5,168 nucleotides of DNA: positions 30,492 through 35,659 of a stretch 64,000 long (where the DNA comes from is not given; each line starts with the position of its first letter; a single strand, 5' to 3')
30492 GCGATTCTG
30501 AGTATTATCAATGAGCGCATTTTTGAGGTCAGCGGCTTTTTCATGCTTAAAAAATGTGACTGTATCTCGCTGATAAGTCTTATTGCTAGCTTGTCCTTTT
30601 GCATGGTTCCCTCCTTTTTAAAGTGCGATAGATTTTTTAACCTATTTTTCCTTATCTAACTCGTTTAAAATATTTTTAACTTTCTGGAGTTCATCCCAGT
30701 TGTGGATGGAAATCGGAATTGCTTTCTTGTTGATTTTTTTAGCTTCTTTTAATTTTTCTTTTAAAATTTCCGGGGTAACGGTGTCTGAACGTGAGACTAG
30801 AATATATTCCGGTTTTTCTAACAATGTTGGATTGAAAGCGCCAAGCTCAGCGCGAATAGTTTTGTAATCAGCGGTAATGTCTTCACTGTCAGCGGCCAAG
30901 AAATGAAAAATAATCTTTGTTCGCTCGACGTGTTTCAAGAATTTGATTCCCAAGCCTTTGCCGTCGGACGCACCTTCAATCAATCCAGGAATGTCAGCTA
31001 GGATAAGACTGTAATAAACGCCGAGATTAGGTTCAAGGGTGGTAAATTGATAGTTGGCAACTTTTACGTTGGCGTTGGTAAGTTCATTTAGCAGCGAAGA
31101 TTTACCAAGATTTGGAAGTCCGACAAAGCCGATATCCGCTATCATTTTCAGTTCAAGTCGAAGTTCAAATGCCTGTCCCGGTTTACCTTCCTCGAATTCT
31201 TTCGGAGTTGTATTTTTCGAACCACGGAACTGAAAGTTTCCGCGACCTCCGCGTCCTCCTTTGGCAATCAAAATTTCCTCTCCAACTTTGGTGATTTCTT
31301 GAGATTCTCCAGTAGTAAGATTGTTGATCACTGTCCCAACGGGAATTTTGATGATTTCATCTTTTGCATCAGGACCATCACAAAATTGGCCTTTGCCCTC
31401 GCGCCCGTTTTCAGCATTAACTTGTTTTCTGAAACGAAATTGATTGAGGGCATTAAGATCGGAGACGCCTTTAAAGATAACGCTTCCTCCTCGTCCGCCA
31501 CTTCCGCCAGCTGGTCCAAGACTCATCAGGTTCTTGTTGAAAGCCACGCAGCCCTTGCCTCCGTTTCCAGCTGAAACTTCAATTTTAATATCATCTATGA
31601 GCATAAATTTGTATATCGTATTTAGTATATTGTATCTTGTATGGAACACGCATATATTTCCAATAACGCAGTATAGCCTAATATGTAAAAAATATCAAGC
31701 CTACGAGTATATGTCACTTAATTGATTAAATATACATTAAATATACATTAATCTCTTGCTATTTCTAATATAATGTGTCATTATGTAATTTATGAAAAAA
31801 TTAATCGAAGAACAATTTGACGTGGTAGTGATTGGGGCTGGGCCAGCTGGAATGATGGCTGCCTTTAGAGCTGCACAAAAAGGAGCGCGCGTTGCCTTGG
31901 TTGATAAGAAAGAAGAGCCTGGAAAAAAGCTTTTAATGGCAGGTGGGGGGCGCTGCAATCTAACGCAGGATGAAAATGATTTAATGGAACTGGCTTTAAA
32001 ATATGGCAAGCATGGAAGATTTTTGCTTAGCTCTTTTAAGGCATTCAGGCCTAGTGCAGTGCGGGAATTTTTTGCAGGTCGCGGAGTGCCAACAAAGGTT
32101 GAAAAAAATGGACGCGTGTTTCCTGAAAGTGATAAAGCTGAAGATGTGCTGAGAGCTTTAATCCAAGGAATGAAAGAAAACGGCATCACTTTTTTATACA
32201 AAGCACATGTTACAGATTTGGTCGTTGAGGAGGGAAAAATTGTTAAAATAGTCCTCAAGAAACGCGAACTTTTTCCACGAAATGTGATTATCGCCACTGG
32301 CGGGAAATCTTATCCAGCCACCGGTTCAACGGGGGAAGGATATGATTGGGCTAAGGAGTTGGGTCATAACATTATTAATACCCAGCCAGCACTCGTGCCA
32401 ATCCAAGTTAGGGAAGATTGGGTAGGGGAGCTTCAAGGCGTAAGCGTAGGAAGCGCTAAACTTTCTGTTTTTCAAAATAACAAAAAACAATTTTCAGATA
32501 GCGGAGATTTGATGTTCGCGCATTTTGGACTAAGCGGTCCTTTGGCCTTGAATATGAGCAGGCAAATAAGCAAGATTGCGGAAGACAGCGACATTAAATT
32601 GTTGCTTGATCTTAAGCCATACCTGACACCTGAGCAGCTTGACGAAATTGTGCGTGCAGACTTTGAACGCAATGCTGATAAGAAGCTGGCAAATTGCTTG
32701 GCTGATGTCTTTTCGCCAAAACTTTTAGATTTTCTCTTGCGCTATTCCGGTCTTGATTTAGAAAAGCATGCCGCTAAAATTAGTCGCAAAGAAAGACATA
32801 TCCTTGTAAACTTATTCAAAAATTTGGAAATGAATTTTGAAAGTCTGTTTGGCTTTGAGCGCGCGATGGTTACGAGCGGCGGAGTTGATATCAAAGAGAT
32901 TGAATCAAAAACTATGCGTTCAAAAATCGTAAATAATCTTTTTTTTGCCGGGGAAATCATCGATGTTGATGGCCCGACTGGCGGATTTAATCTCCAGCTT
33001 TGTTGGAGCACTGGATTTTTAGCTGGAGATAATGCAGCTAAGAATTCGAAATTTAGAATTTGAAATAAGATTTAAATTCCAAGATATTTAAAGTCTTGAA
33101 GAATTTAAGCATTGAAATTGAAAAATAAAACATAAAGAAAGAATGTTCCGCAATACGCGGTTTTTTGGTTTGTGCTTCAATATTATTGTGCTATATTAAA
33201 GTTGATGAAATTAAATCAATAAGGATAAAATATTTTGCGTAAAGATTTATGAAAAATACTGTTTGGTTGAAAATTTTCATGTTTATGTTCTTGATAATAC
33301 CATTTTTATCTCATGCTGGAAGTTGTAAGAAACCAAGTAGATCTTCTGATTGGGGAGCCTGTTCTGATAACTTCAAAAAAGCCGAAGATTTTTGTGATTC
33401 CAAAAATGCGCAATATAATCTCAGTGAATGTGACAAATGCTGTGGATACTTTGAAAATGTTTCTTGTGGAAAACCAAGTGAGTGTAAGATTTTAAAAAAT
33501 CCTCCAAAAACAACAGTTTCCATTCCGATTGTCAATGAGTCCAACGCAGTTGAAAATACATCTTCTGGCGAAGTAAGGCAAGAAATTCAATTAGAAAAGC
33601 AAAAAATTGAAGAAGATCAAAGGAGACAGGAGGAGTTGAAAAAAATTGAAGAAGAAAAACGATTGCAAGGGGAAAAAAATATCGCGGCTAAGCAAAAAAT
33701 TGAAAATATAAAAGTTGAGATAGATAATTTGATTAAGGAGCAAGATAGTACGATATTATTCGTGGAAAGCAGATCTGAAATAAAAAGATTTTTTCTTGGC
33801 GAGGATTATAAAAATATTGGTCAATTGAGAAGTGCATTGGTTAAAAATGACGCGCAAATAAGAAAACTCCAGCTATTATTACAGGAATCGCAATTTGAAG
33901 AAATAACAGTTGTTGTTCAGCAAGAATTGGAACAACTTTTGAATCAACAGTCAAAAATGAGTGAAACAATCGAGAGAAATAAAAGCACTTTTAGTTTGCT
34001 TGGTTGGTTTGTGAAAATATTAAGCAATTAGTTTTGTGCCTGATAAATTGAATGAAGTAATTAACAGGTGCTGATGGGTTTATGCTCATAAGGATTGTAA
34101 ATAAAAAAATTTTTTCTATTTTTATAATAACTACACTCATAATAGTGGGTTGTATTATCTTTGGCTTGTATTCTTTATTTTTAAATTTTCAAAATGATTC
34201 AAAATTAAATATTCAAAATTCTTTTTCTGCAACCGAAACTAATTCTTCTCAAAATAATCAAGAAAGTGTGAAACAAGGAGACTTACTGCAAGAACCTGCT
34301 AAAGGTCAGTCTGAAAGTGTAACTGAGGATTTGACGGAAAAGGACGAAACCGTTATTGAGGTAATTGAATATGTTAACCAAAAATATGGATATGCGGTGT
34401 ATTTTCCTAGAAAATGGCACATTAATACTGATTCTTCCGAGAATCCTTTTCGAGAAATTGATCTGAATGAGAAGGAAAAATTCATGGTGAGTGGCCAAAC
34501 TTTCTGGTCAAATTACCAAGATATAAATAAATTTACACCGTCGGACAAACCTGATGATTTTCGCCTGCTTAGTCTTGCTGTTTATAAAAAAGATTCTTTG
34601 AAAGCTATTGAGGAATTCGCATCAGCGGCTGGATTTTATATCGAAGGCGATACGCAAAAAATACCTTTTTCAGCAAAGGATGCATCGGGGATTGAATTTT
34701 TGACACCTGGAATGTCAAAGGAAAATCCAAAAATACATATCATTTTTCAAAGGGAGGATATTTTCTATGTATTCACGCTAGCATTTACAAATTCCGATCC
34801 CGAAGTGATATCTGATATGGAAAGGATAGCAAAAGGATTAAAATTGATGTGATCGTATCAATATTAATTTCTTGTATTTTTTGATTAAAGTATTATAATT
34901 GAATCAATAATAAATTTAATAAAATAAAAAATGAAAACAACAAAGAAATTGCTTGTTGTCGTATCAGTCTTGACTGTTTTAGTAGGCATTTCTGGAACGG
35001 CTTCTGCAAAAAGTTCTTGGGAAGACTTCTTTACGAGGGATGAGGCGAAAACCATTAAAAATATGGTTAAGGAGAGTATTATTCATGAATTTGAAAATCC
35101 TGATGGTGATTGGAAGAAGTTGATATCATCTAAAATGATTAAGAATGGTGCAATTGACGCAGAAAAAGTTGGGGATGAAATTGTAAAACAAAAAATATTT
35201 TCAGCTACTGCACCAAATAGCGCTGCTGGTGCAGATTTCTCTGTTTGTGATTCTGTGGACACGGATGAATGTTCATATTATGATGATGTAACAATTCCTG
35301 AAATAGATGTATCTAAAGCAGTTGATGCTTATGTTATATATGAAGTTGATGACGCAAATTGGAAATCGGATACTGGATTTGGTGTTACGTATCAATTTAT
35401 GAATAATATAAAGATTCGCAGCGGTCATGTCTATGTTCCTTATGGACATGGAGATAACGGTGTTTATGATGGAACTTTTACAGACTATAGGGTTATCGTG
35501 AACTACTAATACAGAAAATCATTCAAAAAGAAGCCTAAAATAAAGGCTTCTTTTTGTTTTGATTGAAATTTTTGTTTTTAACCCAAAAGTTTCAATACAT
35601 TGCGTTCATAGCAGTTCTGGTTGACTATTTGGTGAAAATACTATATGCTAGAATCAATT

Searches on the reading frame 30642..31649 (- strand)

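Call 53: search_protein_families(library=pfam, proteins=[window:30642-31649:-], max_evalue=0.00001)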
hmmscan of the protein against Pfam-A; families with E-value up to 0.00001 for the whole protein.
window:30642-31649:- (335 aa): 3 families
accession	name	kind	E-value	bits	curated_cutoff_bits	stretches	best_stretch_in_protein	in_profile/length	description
PF01018.28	GTP1_OBG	-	5.2e-45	153.3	27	1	18-169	1-155/155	GTP1/OBG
PF01926.29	MMR_HSR1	-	3.6e-22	79.1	21.9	1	173-266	2-97/113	50S ribosome-binding GTPase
PF02421.24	FeoB_N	-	3.5e-09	36.8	27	1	173-223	3-57/156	Ferrous iron transport protein B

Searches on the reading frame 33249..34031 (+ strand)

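Call 3: search_protein_families(library=pfam, proteins=[window:33249-34031:+], max_evalue=1)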
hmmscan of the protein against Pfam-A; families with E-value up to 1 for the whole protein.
window:33249-34031:+ (260 aa): 1 family
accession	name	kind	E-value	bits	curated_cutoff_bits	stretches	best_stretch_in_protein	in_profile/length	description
PF00582.32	Usp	-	0.87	10.6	24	1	103-184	41-123/141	Universal stress protein family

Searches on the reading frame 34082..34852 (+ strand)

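Call 3: search_protein_families(library=pfam, proteins=[window:34082-34852:+], max_evalue=1)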
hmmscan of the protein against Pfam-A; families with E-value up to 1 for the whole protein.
window:34082-34852:+ (256 aa): 6 families
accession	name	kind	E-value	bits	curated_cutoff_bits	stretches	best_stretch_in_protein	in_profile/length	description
PF18933.6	PsbP_2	-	0.025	15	27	1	75-234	25-164/184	PsbP-like protein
PF03547.23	Mem_trans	-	0.047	12.7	25.7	1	9-90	121-184/343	Membrane transport protein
PF16118.10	DUF4834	-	0.053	14.9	27.8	1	11-70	7-59/99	Domain of unknown function (DUF4834)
PF01733.24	Nucleoside_tran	-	0.16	11.7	29.8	1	7-80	59-134/309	Nucleoside transporter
PF18499.6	Cue1_U7BR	-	0.18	12.2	27.4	1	113-136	8-31/52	Ubc7p-binding region of Cue1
PF20664.2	DUF6814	-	0.2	12.3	25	1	10-33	41-66/71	Family of unknown function (DUF6814)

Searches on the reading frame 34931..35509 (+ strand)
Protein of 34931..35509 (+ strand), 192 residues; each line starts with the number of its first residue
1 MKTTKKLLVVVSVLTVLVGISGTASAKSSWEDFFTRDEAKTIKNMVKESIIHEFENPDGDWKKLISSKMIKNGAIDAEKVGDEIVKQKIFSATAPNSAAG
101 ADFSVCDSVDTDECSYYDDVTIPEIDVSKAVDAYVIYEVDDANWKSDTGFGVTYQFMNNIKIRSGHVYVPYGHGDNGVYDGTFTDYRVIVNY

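Call 3: search_protein_families(library=pfam, proteins=[window:34931-35509:+], max_evalue=1)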
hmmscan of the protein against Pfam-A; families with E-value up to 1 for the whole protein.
window:34931-35509:+ (192 aa): 1 family
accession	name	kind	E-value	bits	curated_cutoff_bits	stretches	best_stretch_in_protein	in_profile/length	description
PF24258.1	DUF7459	-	0.0099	16.6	27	1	67-123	9-60/105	Domain of unknown function (DUF7459)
